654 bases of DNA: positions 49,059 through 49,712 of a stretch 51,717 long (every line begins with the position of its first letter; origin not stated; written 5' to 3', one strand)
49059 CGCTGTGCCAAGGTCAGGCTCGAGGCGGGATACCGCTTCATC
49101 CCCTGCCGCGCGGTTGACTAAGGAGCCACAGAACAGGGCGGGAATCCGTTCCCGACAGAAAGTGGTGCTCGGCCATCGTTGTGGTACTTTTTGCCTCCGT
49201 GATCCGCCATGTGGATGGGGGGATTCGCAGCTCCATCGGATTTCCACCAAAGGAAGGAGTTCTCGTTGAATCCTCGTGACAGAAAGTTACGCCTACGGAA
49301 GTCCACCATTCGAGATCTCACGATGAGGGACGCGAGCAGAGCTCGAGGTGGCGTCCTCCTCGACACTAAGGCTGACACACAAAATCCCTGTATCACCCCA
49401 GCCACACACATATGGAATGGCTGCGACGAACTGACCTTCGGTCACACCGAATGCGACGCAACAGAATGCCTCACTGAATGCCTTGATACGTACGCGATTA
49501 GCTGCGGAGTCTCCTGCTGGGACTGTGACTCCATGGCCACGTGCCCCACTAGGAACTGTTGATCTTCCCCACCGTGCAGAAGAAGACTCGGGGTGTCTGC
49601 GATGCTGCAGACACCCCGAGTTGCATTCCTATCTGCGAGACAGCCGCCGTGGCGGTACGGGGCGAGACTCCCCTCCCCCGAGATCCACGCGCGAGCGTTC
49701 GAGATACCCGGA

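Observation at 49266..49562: Orphan 98-aa peptide with a double-glycine-type leader and a 10-Cys, Thr-rich core: a candidate RiPP or bacteriocin precursor without a nearby maturase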

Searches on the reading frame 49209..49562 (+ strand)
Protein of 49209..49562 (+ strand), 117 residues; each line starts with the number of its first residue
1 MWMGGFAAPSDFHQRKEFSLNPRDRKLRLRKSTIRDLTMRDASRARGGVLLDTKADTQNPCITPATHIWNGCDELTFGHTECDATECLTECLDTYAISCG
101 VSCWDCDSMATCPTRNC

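Call 3: search_protein_families(library=ncbifam, proteins=[window:49266-49559:+, window:49209-49559:+], max_evalue=10)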
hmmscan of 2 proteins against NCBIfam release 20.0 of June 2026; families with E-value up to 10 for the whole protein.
window:49266-49559:+ (98 aa): 0 families

window:49209-49559:+ (117 aa): 0 families
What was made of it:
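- On NCBIfam NF038153 lant_leader_L1a (class I lanthipeptide leader domain): The full-length peptide gives no hit at E <= 10 (call 3).
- On TIGR04149 GG-Bacteroidales natural-product precursor (SPASM/rSAM-associated): No NCBIfam hit at E <= 10 (call 3).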

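Call 4: search_protein_families(library=pfam, proteins=[window:49266-49559:+], max_evalue=10)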
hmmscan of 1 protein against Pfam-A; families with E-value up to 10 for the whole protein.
window:49266-49559:+ (98 aa): 1 family
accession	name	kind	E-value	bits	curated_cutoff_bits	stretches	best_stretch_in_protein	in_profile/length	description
PF08797.16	HIRAN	-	0.12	12.6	24.7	1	26-89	20-82/96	HIRAN domain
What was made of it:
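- Tried and rejected: The only Pfam line was HIRAN at E = 0.12, which I take as chance (calls 3, 4).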

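Call 10: find_homologous_proteins(query=window:49266-49559:+, max_evalue=10)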
Query window:49266-49559:+ (98 aa): 3 proteins with E <= 10 among 4 candidates.
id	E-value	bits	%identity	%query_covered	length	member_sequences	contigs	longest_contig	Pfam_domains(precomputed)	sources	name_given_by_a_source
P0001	1.9e-26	110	62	94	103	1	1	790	-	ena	-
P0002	1.1e-22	98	57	96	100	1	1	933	-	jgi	jgi:hypothetical protein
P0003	8.8e-1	28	77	32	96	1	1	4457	-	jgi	jgi:hypothetical protein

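Call 13: find_encoding_contigs(protein=P0003, flank=5000)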
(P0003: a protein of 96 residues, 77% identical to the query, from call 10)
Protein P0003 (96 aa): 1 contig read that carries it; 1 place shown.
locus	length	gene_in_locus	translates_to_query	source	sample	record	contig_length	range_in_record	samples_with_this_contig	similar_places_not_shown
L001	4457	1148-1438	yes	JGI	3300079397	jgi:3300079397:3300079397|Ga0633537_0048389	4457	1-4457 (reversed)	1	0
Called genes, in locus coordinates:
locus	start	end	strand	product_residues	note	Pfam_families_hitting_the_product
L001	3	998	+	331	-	?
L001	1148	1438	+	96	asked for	-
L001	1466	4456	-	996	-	?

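Call 14: find_encoding_contigs(protein=window:49209-49562:+, flank=10000)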
Protein window:49209-49562:+ (117 aa): no gene with exactly this product is on record in the collection.

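Call 15: find_encoding_contigs(protein=window:49266-49562:+, flank=10000)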
Protein window:49266-49562:+ (98 aa): no gene with exactly this product is on record in the collection.
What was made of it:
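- Tried and rejected: Exact look-ups of the window peptide (98-aa and 117-aa forms) show it is not on record (calls 14, 15).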

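Call 17: search_protein_families(library=pfam, proteins=[L001:3-998:+, L001:1466-4411:-], max_evalue=0.01)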
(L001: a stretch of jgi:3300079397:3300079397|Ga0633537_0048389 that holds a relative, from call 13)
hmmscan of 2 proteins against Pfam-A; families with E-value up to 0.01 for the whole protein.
L001:3-998:+ (331 aa): 1 family
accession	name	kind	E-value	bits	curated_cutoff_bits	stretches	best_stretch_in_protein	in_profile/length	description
PF05147.19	LANC_like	-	2.9e-31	108.8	23.2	1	12-306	80-349/350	Lanthionine synthetase C-like protein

L001:1466-4411:- (981 aa): 10 families
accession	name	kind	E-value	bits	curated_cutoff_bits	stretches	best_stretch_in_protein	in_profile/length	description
PF07494.17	Reg_prop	-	5.2e-45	146.1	20.4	5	36-57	1-22/24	Two component regulator propeller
PF02518.31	HATPase_c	-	8.3e-26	91.1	26.4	1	728-832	2-110/111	Histidine kinase-, DNA gyrase B-, and HSP90-like ATPase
PF00072.30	Response_reg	-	3.9e-21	75.7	30.2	1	856-964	1-110/111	Response regulator receiver domain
PF07495.19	Y_Y_Y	-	5.4e-19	68.3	26.6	1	464-526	2-64/65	Y_Y_Y domain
PF00512.31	HisKA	-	1.7e-08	34.8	26.9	1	610-676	2-64/66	His Kinase A (phospho-acceptor) domain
PF13581.12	HATPase_c_2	-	4.8e-07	30.3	27.4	1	730-826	34-124/127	Histidine kinase-like ATPase domain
PF08450.18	SGL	-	0.001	19.2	26.3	0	131-238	10-119/246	SMP-30/Gluconolactonase/LRE-like region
PF23748.1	Beta-prop_LRRK2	-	0.0017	17.9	26.9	0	246-269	272-295/359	LRRK2 beta propeller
PF14719.12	PID_2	-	0.0019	18.6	25.4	1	531-611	63-142/182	Phosphotyrosine interaction domain (PTB/PID)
PF10090.15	HPTransfase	-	0.0066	16.6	22.9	0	735-774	35-75/123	Histidine phosphotransferase C-terminal domain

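Call 18: find_related_loci(query=A1, collection=genome_contigs, flank=10000)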
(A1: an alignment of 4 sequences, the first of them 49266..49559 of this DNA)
Query A1 (98 aa) in genome_contigs; peptide patterns used: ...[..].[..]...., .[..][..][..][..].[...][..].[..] (x = any residue, [..] = any of these).
39 stretches matched a pattern, but none encodes a relative of the query by tblastn (E <= 1e-3).

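Call 19: find_related_loci(query=A1, collection=metagenome_contigs, flank=10000)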
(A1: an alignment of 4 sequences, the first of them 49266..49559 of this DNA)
Query A1 (98 aa) in metagenome_contigs; peptide patterns used: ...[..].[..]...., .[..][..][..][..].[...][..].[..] (x = any residue, [..] = any of these).
78 stretches matched a pattern; 3 encode a relative of the query (tblastn E <= 1e-3); 3 distinct loci.
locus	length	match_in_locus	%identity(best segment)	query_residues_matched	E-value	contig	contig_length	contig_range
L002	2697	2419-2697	63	2-88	9e-35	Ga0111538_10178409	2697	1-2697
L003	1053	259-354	63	1-32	1e-10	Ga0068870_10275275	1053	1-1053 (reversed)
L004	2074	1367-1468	62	1-34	2e-10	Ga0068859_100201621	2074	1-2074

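Call 31: find_encoding_contigs(protein=P0001, flank=5000)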
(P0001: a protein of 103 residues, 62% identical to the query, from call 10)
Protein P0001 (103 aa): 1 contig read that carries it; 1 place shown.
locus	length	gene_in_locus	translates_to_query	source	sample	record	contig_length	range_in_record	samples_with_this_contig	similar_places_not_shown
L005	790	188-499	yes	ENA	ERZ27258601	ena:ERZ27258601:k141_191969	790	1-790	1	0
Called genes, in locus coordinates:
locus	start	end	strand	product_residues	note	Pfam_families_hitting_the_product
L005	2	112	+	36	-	?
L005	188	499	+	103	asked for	-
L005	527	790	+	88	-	?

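Call 32: find_encoding_contigs(protein=P0002, flank=5000)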
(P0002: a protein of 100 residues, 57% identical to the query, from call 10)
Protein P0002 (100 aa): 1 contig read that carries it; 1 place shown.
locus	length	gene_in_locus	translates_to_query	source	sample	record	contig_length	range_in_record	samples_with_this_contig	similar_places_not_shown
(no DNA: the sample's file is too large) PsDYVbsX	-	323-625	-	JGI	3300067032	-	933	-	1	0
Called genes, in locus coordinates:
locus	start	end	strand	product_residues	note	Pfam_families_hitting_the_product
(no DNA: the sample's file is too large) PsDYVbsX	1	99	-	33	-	?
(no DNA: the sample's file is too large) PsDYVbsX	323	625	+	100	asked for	-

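Call 39: search_protein_representatives(alignment_id=A1)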
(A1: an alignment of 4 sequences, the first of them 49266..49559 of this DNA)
Query: 4 sequences, 101 profile positions. Proteins with E-value up to 0.001 (for the whole library): 53; up to 1e-10: 4; up to 1e-30: 1. The best 53 are listed.
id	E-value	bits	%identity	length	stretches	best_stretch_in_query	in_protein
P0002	3.6e-48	178.4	-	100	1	1-97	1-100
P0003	1.2e-30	122.2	-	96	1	1-101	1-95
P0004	7.1e-17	78.0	-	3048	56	46-81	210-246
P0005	5.0e-16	75.2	-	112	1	1-98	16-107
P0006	1.3e-10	57.9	-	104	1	1-101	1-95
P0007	6.7e-09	52.4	-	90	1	1-88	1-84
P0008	7.7e-09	52.2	-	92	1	1-101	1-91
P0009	1.3e-08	51.5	-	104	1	1-97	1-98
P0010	2.1e-08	50.7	-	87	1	1-75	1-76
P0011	6.4e-08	49.2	-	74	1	1-67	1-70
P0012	9.9e-08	48.6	-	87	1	1-66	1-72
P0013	1.7e-07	47.8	-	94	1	1-101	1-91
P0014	2.3e-07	47.4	-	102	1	1-101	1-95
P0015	3.6e-07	46.8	-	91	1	1-87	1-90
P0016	3.6e-07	46.8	-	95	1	1-87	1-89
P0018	7.8e-07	45.7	-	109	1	1-91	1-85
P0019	8.3e-07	45.7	-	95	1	1-97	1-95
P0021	1.0e-06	45.3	-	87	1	1-87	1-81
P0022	1.5e-06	44.9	-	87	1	1-88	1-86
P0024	2.6e-06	44.1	-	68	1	1-53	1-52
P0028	5.3e-06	43.1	-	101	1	1-91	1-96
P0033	1.7e-05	41.4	-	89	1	1-87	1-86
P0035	1.9e-05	41.3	-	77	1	1-46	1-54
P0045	2.2e-04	37.9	-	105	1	1-98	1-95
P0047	4.1e-04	37.0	-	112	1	1-90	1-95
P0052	5.9e-04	36.5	-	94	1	1-53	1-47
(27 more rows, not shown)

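Call 42: find_homologous_proteins(query=A2, max_evalue=0.001)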
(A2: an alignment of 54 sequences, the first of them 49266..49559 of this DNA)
Query A2 (54 sequences) (98 aa, profile of the alignment): 12 proteins with E <= 0.001 among 161 candidates.
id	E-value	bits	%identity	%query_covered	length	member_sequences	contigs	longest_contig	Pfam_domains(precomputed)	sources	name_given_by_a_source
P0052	4.6e-14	70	37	97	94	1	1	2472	-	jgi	-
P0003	4.2e-13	67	77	32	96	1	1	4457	-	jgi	jgi:hypothetical protein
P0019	6.6e-12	63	35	96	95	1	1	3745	-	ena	-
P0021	1.4e-11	62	48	30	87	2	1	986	-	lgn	-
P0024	1.7e-11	62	62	35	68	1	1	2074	-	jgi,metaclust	metaclust:\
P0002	1.7e-10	59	57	96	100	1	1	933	-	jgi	jgi:hypothetical protein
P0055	1.8e-10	59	67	31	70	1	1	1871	-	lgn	-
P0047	2.6e-10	58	49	38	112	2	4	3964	-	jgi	jgi:hypothetical protein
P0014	6.1e-10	57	38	72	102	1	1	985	-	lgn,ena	-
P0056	6.1e-10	57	69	30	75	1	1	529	-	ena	-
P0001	1.4e-9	56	62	94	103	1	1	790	-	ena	-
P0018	1.2e-8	53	40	89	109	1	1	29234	-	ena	-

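Call 43: find_encoding_contigs(protein=P0018, flank=10000)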
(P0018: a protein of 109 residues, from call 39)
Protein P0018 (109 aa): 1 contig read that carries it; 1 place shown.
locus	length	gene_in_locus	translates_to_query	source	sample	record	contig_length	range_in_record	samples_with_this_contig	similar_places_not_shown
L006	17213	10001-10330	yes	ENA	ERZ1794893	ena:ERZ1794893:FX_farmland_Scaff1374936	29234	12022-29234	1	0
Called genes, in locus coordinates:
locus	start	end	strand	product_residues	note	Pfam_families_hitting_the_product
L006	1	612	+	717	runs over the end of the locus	PF16656:Pur_ac_phosph_N, PF00149:Metallophos, PF13860:FlgD_ig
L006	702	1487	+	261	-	PF14023:Bestrophin-like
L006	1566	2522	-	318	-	PF26549:Tricorn_N, PF00930:DPPIV_N (faint), PF26550:Tricorn_2nd, PF07676:PD40 (faint), PF26549:Tricorn_N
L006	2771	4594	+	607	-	PF00069:Pkinase, PF01636:APH (faint), PF07714:PK_Tyr_Ser-Thr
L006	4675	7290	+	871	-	PF00069:Pkinase, PF01636:APH (faint), PF07714:PK_Tyr_Ser-Thr, PF07676:PD40 (weak), PF26549:Tricorn_N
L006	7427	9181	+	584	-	PF00144:Beta-lactamase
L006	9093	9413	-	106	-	PF00072:Response_reg (weak)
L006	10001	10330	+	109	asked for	-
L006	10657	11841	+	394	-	PF04235:DUF418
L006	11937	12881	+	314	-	-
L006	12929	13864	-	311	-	PF02129:Peptidase_S15 (faint), PF07224:Chlorophyllase (weak), PF20434:BD-FAE (faint), PF12146:Hydrolase_4 (faint), PF00326:Peptidase_S9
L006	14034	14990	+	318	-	-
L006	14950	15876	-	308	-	PF00753:Lactamase_B, PF12706:Lactamase_B_2 (weak)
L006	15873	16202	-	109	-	-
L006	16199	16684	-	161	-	PF00583:Acetyltransf_1, PF13673:Acetyltransf_10, PF13508:Acetyltransf_7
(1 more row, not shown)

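Call 44: find_encoding_contigs(protein=P0047, flank=10000)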
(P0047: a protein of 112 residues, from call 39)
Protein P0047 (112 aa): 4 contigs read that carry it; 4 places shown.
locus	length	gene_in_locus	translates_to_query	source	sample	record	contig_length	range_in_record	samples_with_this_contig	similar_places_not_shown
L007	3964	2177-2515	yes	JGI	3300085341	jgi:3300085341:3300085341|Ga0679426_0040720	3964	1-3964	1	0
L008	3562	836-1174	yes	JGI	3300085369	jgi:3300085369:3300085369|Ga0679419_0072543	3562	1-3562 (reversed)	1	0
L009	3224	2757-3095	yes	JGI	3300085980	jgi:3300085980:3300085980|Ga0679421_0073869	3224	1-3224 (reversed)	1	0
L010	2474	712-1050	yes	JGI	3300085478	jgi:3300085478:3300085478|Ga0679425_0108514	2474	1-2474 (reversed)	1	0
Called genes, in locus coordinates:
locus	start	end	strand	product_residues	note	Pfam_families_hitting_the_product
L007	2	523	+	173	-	?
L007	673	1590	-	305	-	PF08240:ADH_N, PF00107:ADH_zinc_N, PF13602:ADH_zinc_N_2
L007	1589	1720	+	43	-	-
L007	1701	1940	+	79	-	-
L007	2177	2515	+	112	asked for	-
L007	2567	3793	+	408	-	PF05147:LANC_like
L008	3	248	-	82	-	?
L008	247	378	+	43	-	-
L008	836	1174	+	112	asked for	-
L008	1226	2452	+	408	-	PF05147:LANC_like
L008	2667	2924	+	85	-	-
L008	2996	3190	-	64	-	-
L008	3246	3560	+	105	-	?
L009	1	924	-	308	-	?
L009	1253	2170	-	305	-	PF08240:ADH_N, PF00107:ADH_zinc_N, PF13602:ADH_zinc_N_2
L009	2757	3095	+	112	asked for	-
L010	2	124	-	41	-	?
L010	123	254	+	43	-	-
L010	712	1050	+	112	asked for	-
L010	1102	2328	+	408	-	PF05147:LANC_like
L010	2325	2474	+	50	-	?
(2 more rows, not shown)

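Call 45: find_encoding_contigs(protein=P0019, flank=10000)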
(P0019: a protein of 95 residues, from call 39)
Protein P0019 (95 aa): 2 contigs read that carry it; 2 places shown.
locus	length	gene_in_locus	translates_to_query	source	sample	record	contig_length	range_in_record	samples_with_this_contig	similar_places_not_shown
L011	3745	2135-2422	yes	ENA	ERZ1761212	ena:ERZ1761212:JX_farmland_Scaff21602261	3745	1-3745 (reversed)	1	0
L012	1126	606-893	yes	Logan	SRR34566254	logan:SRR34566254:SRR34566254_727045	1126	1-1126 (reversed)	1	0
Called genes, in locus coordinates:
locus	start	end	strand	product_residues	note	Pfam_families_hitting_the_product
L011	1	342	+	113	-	?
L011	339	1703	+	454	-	PF00082:Peptidase_S8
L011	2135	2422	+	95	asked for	-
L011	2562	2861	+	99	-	-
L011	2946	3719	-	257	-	-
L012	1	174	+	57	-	?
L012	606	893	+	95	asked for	-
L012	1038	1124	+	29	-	?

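Call 46: find_encoding_contigs(protein=P0052, flank=10000)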
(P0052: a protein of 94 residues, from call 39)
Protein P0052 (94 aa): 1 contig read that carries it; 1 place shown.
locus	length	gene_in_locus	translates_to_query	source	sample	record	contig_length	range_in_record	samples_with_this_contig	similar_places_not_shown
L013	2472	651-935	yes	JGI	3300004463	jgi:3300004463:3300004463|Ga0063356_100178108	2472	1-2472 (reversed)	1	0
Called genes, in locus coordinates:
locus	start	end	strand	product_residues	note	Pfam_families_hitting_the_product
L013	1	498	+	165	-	?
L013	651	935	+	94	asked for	-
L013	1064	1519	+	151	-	PF13183:Fer4_8 (faint), PF12797:Fer4_2 (faint), PF14697:Fer4_21 (faint), PF13237:Fer4_10 (weak), PF12838:Fer4_7, PF13187:Fer4_9 (weak), PF13534:Fer4_17 (weak), PF00037:Fer4, +2 more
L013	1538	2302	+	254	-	PF02535:Zip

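Call 48: search_protein_families(library=pfam, proteins=[L011:1-339:+, L011:2562-2858:+, L011:2946-3716:-, L013:1-495:+, L008:2667-2921:+, L008:3246-3560:+, L007:2-520:+, L007:1701-1937:+, L010:1102-2325:+, L002:1307-2317:-], max_evalue=0.01)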
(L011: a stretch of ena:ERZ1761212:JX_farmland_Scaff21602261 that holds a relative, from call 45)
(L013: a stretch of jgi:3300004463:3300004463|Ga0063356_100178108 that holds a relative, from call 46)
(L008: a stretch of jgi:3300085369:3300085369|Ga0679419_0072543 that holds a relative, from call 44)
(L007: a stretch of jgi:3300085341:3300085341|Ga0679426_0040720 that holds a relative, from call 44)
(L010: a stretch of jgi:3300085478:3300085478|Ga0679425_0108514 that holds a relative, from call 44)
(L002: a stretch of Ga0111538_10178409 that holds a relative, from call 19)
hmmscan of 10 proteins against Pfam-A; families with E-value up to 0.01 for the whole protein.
L011:1-339:+ (113 aa): 1 family
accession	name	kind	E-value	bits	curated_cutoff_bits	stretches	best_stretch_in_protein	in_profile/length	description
PF12770.12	CHAT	-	3.3e-22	79.7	24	1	4-104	187-288/289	CHAT domain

L011:2562-2858:+ (99 aa): 0 families

L011:2946-3716:- (256 aa): 1 family
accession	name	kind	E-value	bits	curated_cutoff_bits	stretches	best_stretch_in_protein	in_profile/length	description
PF17098.10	Wtap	-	0.0029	18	35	1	153-219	87-152/155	WTAP/Mum2p family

L013:1-495:+ (165 aa): 2 families
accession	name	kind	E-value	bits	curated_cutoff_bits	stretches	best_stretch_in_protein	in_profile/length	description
PF25601.1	AAA_lid_14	-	2.5e-18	66.1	27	1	24-105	1-82/87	AAA+ ATPase lid domain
PF02954.25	HTH_8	-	1.7e-10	40.9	22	1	114-152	5-42/42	Bacterial regulatory protein, Fis family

L008:2667-2921:+ (85 aa): 0 families

L008:3246-3560:+ (105 aa): 0 families

L007:2-520:+ (173 aa): 0 families

L007:1701-1937:+ (79 aa): 0 families

L010:1102-2325:+ (408 aa): 1 family
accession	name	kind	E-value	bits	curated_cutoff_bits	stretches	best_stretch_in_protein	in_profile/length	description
PF05147.19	LANC_like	-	2.8e-42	145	23.2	1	40-405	4-349/350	Lanthionine synthetase C-like protein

L002:1307-2317:- (336 aa): 1 family
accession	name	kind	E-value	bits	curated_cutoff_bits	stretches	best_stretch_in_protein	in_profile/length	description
PF00041.27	fn3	-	0.0032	18.1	25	0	121-196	9-82/84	Fibronectin type III domain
